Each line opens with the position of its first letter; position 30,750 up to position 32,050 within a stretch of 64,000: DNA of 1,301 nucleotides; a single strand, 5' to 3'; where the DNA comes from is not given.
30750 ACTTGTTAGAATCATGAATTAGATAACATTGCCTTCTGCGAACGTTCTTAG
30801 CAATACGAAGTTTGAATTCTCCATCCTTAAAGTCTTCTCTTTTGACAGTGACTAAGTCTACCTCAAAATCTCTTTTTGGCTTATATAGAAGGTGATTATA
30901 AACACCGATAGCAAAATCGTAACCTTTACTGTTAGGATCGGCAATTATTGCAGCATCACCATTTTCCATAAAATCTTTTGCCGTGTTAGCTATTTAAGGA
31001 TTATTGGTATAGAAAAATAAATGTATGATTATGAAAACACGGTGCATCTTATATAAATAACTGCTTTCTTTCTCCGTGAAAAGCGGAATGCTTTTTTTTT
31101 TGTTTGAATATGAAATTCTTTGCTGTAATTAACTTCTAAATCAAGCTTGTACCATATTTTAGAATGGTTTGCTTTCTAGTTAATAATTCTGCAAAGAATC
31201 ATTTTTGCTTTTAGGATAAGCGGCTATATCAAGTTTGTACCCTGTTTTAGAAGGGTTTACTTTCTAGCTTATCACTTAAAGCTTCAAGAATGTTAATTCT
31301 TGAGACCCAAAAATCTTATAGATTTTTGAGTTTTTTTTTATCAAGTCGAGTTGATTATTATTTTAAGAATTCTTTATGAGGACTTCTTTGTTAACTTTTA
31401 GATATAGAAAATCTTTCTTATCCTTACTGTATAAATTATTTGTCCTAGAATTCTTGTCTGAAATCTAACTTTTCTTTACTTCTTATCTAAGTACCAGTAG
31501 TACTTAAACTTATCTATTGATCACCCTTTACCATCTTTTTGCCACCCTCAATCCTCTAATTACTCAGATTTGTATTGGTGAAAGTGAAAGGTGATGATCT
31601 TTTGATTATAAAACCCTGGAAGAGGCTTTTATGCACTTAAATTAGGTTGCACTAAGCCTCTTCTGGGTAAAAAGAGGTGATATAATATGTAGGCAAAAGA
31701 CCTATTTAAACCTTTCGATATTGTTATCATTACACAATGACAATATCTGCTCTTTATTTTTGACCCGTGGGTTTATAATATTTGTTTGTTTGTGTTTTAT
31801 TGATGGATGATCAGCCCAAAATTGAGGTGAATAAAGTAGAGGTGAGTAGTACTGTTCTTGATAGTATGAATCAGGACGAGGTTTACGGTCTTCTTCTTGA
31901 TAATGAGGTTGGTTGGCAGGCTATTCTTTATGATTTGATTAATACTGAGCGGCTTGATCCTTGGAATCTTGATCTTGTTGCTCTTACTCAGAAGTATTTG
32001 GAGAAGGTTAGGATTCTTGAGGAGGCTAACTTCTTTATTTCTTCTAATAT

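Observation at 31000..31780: Roughly 800-nt non-coding region with paralogous hairpin repeats showing compensatory substitutions, plus a strong 14-bp stem-loop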

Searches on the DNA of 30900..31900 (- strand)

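Call 4: search_rna_families(source=window, start=30900, end=31900, threshold=evalue, max_evalue=10, show_alignments=3)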
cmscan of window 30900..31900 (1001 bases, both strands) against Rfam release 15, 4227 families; matches with E-value up to 10: 4.
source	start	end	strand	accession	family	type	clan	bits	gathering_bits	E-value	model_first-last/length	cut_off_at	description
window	31211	31281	+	RF03337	mir-6505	Gene; miRNA;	-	19.5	96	0.42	1-68/68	no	mir-6505 microRNA precursor family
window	31369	31413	+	RF00526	snoMe28S-U3344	Gene; snRNA; snoRNA; CD-box;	-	17.7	50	6.1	1-83/83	no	Small nucleolar RNA Me28S-U3344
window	31593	31761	+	RF02415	rliG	Gene; sRNA;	-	15.8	55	1.1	1-267/267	no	Listeria sRNA rliG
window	31606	31673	-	RF03630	mir-2818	Gene; miRNA;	-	15.6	90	5.8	1-60/60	no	mir-2818 microRNA precursor family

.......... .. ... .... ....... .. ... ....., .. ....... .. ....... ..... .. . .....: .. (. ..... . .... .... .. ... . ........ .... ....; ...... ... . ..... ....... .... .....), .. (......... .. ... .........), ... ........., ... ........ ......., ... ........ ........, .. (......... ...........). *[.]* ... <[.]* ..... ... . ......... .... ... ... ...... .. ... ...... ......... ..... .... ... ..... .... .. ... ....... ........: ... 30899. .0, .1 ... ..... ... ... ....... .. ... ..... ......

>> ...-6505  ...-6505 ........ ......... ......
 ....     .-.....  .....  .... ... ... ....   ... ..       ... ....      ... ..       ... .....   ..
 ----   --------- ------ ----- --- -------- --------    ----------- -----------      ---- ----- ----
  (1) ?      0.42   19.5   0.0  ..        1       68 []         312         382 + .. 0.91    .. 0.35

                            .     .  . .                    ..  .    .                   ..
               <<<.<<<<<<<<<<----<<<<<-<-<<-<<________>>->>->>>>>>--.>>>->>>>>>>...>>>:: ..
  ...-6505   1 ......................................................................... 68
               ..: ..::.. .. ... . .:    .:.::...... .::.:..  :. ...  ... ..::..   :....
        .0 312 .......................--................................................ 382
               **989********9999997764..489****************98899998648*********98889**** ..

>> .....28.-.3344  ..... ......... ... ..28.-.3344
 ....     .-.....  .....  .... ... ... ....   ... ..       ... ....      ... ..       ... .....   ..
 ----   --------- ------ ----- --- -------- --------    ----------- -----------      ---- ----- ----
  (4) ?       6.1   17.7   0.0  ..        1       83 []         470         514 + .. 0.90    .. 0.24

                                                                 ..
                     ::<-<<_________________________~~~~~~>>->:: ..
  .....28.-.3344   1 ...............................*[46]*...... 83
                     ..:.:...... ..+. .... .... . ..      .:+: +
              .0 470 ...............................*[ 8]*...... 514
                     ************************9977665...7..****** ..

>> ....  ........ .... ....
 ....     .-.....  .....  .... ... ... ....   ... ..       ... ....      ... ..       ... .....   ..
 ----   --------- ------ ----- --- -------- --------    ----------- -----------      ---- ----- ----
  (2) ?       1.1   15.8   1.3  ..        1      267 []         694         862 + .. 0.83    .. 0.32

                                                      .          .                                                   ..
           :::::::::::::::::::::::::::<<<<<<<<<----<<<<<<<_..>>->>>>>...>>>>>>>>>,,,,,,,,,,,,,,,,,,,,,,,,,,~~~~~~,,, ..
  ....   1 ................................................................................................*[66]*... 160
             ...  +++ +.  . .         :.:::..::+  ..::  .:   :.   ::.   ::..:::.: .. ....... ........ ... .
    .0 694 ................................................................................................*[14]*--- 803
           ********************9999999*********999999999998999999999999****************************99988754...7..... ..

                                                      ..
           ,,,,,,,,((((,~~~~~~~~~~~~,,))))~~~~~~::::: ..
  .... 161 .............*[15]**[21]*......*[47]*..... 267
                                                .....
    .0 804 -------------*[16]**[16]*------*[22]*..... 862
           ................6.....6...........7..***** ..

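Call 52: build_rna_model(alignment_id=A6, structure=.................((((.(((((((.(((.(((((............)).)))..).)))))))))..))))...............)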
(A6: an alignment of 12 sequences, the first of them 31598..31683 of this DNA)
Model R1 built from alignment A6 (12 sequences, 91 columns); structure: as given.
model positions 87; base pairs 19; branch points 0; effective number of sequences 2.75; information 0.654 bits per position. Calibrated on 0.2 Mb of random sequence (short: E-values are rough).
structure used (alignment columns):
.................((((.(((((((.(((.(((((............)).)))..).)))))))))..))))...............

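Call 53: search_with_rna_model(model_id=R1, sources=[window, L084, L087, L095, L096, L097, L098, L099, L100, L093, L090, L091, L092, L086, L094, L004, L005], max_evalue=1, make_alignment=true)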
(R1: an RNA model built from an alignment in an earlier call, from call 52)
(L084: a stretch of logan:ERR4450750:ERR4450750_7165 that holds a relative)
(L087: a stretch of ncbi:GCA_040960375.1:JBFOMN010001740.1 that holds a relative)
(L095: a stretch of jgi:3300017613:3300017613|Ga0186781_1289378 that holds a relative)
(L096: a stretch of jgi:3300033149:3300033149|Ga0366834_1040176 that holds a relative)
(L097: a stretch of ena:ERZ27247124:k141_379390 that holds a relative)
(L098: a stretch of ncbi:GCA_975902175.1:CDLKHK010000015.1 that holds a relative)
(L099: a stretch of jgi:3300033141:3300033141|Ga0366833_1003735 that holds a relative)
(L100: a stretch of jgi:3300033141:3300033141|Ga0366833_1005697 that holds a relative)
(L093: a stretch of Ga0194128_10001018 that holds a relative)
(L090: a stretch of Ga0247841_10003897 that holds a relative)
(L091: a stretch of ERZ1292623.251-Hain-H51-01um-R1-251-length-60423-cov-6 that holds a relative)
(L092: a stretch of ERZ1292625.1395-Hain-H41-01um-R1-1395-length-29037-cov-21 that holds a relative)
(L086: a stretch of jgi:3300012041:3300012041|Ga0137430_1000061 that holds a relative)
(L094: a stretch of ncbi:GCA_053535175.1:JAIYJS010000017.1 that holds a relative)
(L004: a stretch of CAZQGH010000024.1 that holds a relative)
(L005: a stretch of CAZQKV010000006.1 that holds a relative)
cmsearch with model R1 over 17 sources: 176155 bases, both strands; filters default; matches with E-value up to 1: 16.
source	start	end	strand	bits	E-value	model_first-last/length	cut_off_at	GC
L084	3797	3882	-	94.2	5.6e-17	1-87/87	no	0.35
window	31598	31683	-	93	1e-16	1-87/87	no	0.36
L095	2855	2939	-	89.3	5.9e-16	1-87/87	no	0.39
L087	3788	3874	-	89.1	6.3e-16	1-87/87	no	0.39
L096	3768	3854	-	87.5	1.4e-15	1-87/87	no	0.37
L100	2234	2320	-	84.4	6.2e-15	1-87/87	no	0.43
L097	3758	3844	-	83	1.2e-14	1-87/87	no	0.43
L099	2243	2330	-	80.9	3.2e-14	1-87/87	no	0.47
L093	2746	2831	-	79.3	6.8e-14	1-87/87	no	0.41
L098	2201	2285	-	78.4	1.1e-13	1-87/87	no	0.4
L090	276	363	-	73.1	1.4e-12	1-87/87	no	0.35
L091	1270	1355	-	70.5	4.6e-12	1-87/87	no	0.43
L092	2309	2394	-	70.5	4.6e-12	1-87/87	no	0.43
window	31616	31667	+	17.5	0.48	18-70/87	no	0.44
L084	3815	3866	+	16.6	0.74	18-70/87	no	0.4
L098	2218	2270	+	16.2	0.89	17-71/87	no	0.51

Alignment A7: 16 matches aligned to the model, 90 columns, each read 5' to 3' on its own strand. Consensus structure (alignment columns), stored with it:
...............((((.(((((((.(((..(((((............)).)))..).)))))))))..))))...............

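Call 54: search_with_rna_model(model_id=R1, sources=[window, L084, L087, L095, L096, L097, L098, L099, L100, L093, L090, L091], max_evalue=0.00001, make_alignment=true)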
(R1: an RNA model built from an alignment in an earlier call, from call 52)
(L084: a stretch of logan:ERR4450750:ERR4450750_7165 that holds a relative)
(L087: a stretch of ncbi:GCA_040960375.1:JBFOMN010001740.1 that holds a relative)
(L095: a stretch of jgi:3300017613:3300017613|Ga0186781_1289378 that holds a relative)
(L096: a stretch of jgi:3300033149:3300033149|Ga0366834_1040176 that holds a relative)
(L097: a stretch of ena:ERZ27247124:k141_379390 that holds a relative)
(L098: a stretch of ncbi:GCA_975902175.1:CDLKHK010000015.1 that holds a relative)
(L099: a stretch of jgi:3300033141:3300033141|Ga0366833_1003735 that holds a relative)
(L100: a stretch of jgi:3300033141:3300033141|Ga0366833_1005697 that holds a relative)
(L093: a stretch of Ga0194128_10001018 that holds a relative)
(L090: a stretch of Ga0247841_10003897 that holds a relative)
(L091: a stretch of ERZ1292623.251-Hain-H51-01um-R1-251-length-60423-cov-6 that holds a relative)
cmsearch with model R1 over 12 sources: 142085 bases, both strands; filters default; matches with E-value up to 0.00001: 12.
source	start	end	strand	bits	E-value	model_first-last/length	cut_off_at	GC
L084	3797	3882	-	94.2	4.5e-17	1-87/87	no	0.35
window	31598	31683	-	93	8.2e-17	1-87/87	no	0.36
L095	2855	2939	-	89.3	4.8e-16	1-87/87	no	0.39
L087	3788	3874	-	89.1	5.1e-16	1-87/87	no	0.39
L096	3768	3854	-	87.5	1.1e-15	1-87/87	no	0.37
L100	2234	2320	-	84.4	5e-15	1-87/87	no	0.43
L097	3758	3844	-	83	9.6e-15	1-87/87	no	0.43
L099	2243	2330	-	80.9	2.6e-14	1-87/87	no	0.47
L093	2746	2831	-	79.3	5.5e-14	1-87/87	no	0.41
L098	2201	2285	-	78.4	8.6e-14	1-87/87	no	0.4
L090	276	363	-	73.1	1.1e-12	1-87/87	no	0.35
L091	1270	1355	-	70.5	3.7e-12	1-87/87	no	0.43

Alignment A8: 12 matches aligned to the model, 89 columns, each read 5' to 3' on its own strand. Consensus structure (alignment columns), stored with it:
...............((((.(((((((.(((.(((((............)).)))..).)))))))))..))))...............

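Call 58: build_rna_model(alignment_id=A9, structure=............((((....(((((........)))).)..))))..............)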
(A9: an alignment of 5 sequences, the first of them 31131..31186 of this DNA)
Model R2 built from alignment A9 (5 sequences, 59 columns); structure: as given.
model positions 56; base pairs 9; branch points 0; effective number of sequences 4.06; information 0.994 bits per position. Calibrated on 0.2 Mb of random sequence (short: E-values are rough).
structure used (alignment columns):
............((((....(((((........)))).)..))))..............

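Call 59: search_with_rna_model(model_id=R2, sources=[window, L084, L087, L095, L096, L097, L098, L099, L100, L093, L090, L091, L086, L094, L004, L005], max_evalue=5, show_alignments=0)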
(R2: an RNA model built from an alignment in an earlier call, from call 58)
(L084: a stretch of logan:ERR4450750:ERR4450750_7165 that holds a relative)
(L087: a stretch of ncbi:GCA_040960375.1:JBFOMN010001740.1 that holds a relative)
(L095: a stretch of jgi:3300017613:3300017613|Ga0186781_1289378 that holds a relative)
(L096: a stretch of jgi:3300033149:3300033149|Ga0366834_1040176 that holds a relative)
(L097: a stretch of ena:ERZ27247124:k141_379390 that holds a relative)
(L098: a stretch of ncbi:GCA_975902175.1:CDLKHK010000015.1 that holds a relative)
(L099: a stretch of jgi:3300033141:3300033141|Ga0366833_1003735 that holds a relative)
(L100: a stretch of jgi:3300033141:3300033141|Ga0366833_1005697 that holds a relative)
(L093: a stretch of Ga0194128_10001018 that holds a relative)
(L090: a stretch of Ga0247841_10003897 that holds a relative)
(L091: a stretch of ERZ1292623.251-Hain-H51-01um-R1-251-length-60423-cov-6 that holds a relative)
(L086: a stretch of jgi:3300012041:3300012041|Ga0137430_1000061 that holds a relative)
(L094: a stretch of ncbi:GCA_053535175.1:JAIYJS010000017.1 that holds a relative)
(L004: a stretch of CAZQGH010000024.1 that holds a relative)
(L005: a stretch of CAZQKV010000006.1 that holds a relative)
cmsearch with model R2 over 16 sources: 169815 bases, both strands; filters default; matches with E-value up to 5: 9.
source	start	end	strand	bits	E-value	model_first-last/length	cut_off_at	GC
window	31131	31186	+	76.9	1.3e-13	1-56/56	no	0.27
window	31219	31274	+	76.2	1.8e-13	1-56/56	no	0.38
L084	3337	3393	+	72.8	9.6e-13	1-56/56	no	0.33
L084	3426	3479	+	70.1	3.6e-12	1-56/56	no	0.41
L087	3634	3688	+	66.2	2.4e-11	1-56/56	no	0.35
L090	138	162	+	16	1.3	16-41/56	no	0.48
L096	1309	1343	-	15.4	1.7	1-56/56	no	0.37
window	46130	46155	+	14.5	2.6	1-56/56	no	0.38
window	16342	16377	-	13.2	4.9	1-56/56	no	0.25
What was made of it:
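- On Dispersed hairpin repeats (REP, MITE, IS200/IS605 ends): The next best score is 16 bits or less (call 59).
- There are no further copies in the 64-kb window or in related loci (call 59).
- Tried and rejected: It was replaced by covariance model R2 (calls 58, 59).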
